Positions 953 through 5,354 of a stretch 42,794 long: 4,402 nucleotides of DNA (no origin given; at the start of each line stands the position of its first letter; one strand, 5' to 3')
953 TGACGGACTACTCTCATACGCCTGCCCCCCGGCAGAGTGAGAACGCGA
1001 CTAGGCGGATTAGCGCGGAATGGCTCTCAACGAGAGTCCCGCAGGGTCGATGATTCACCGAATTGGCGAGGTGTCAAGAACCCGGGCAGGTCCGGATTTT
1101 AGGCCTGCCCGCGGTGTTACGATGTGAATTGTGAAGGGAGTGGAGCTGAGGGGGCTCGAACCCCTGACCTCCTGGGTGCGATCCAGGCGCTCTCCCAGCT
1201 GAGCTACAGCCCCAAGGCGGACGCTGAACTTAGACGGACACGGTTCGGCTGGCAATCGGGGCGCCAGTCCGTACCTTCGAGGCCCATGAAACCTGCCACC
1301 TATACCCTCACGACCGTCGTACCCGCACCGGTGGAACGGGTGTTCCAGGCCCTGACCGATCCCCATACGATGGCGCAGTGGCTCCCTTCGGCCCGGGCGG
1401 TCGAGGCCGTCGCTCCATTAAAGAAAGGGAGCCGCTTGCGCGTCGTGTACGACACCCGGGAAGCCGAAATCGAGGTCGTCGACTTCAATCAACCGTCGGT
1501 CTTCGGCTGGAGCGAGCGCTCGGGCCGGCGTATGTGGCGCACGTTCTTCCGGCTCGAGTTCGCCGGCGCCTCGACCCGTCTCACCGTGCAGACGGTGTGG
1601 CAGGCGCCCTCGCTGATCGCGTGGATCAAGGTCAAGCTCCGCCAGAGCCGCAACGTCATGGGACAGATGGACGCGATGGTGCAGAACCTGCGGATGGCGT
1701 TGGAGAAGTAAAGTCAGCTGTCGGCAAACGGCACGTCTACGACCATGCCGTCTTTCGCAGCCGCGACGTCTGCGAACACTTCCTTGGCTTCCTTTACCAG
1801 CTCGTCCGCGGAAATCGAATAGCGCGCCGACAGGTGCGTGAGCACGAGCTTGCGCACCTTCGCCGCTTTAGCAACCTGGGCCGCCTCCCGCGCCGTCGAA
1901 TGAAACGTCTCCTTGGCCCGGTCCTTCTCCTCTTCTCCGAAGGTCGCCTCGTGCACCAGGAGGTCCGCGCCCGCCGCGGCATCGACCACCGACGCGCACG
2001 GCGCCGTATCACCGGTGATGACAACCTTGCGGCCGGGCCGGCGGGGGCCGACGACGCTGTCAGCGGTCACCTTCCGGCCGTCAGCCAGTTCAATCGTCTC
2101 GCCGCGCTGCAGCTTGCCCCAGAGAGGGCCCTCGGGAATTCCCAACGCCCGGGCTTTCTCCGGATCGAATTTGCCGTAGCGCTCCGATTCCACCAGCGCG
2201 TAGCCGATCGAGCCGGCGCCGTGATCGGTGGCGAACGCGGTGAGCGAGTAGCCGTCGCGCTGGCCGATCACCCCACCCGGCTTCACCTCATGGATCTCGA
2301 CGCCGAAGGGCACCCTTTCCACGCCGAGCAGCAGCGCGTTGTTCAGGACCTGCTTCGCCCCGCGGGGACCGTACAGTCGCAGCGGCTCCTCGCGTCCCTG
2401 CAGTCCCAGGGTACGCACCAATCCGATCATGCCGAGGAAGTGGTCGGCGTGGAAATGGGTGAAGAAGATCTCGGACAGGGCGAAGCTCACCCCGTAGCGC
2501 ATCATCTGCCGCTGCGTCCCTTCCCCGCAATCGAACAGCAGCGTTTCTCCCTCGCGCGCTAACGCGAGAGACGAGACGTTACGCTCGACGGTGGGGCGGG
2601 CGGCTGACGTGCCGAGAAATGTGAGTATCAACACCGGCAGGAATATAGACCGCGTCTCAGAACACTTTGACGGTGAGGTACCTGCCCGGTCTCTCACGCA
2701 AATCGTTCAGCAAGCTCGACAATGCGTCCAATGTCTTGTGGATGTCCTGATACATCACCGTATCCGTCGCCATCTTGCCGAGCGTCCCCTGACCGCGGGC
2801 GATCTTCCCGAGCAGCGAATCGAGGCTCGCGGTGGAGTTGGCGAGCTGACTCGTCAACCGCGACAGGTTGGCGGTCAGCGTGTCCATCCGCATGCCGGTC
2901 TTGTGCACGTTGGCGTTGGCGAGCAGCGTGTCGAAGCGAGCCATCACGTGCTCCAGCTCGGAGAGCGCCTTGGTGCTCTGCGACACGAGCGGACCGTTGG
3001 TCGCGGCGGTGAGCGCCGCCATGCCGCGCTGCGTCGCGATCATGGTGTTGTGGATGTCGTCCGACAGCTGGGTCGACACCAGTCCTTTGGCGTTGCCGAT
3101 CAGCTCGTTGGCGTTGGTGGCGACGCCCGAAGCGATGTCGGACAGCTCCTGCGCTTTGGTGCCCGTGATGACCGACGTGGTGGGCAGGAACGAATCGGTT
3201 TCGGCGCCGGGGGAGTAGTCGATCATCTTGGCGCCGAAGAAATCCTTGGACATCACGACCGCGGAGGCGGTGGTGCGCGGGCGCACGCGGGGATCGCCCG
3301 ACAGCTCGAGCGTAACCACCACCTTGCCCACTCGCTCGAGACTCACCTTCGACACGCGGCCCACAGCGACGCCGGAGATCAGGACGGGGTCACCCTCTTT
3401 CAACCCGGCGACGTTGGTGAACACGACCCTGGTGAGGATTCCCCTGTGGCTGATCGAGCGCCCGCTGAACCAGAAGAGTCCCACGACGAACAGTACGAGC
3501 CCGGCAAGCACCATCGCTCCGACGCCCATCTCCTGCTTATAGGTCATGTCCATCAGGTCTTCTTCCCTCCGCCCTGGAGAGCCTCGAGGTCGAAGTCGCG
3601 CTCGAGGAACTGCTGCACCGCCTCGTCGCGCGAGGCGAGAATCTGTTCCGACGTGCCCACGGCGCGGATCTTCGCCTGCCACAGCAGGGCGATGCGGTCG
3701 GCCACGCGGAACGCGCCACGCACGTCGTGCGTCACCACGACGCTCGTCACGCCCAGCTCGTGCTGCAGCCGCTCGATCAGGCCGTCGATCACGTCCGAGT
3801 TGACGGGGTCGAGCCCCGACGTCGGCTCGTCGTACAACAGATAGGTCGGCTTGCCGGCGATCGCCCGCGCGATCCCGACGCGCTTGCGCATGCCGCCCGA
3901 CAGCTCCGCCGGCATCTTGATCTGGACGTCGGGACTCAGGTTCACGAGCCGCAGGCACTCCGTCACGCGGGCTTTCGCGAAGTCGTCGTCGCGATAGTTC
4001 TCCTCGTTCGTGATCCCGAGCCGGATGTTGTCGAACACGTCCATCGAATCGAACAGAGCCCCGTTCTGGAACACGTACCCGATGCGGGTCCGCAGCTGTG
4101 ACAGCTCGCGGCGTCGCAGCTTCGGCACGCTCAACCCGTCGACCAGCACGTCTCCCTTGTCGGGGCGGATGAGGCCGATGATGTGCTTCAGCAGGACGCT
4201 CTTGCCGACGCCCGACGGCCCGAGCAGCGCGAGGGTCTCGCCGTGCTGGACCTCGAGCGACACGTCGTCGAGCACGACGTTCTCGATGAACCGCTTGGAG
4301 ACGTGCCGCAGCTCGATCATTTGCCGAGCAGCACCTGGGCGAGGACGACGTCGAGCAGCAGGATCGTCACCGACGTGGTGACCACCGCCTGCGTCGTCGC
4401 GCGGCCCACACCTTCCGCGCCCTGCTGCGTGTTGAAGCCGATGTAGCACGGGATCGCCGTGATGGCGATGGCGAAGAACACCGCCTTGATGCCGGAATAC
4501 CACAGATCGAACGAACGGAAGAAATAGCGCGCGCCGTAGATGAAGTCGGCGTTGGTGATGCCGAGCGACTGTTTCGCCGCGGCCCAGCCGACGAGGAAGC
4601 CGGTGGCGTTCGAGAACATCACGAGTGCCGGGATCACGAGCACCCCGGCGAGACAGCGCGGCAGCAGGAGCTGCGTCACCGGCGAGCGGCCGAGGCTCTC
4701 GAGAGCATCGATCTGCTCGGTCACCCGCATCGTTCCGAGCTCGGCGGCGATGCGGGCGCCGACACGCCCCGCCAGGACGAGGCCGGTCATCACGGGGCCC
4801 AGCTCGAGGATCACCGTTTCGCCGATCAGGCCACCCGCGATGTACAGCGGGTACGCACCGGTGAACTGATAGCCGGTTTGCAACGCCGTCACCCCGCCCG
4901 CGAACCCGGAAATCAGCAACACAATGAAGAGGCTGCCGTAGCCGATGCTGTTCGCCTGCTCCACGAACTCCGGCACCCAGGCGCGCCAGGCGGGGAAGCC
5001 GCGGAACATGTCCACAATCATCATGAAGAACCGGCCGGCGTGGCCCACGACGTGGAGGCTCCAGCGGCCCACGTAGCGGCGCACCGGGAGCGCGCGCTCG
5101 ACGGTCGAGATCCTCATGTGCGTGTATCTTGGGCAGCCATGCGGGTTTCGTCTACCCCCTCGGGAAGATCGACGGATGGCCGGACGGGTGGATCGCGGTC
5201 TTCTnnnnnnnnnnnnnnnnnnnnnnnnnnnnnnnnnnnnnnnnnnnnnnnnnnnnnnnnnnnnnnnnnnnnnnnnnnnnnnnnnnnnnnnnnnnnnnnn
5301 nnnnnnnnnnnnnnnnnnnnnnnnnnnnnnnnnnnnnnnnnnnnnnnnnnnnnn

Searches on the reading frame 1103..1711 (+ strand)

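Call 94: search_protein_families(library=pfam, proteins=[window:1103-1711:+], max_evalue=0.001)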
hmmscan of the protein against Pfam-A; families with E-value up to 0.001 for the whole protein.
window:1103-1711:+ (202 aa): 2 families
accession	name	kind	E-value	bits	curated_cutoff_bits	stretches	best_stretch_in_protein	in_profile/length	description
PF10604.15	Polyketide_cyc2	-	9.9e-09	36.1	27.4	1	66-196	3-137/142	Polyketide cyclase / dehydrase and lipid transport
PF08327.17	AHSA1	-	1.4e-06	29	22.1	1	75-164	2-96/125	Activator of Hsp90 ATPase homolog 1-like protein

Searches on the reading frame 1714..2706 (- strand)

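Call 94: search_protein_families(library=pfam, proteins=[window:1714-2706:-], max_evalue=0.001)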
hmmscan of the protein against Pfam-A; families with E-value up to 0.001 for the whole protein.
window:1714-2706:- (330 aa): 3 families
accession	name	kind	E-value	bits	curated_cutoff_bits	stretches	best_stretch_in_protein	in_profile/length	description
PF12706.13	Lactamase_B_2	-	2.9e-20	73.2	27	2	56-170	3-129/200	Beta-lactamase superfamily domain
PF00753.33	Lactamase_B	-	4.5e-10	40.2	22.7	1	42-238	4-154/196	Metallo-beta-lactamase superfamily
PF13691.12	Lactamase_B_4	-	3.9e-05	23.7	27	1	36-86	4-56/63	tRNase Z endonuclease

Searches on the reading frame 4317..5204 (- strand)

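Call 94: search_protein_families(library=pfam, proteins=[window:4317-5204:-], max_evalue=0.001)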
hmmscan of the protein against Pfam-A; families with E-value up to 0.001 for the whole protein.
window:4317-5204:- (295 aa): 1 family
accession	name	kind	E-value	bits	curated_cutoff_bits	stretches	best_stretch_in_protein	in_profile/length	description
PF02405.21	MlaE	-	2.2e-67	227.2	22.5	1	80-290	1-211/212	Permease MlaE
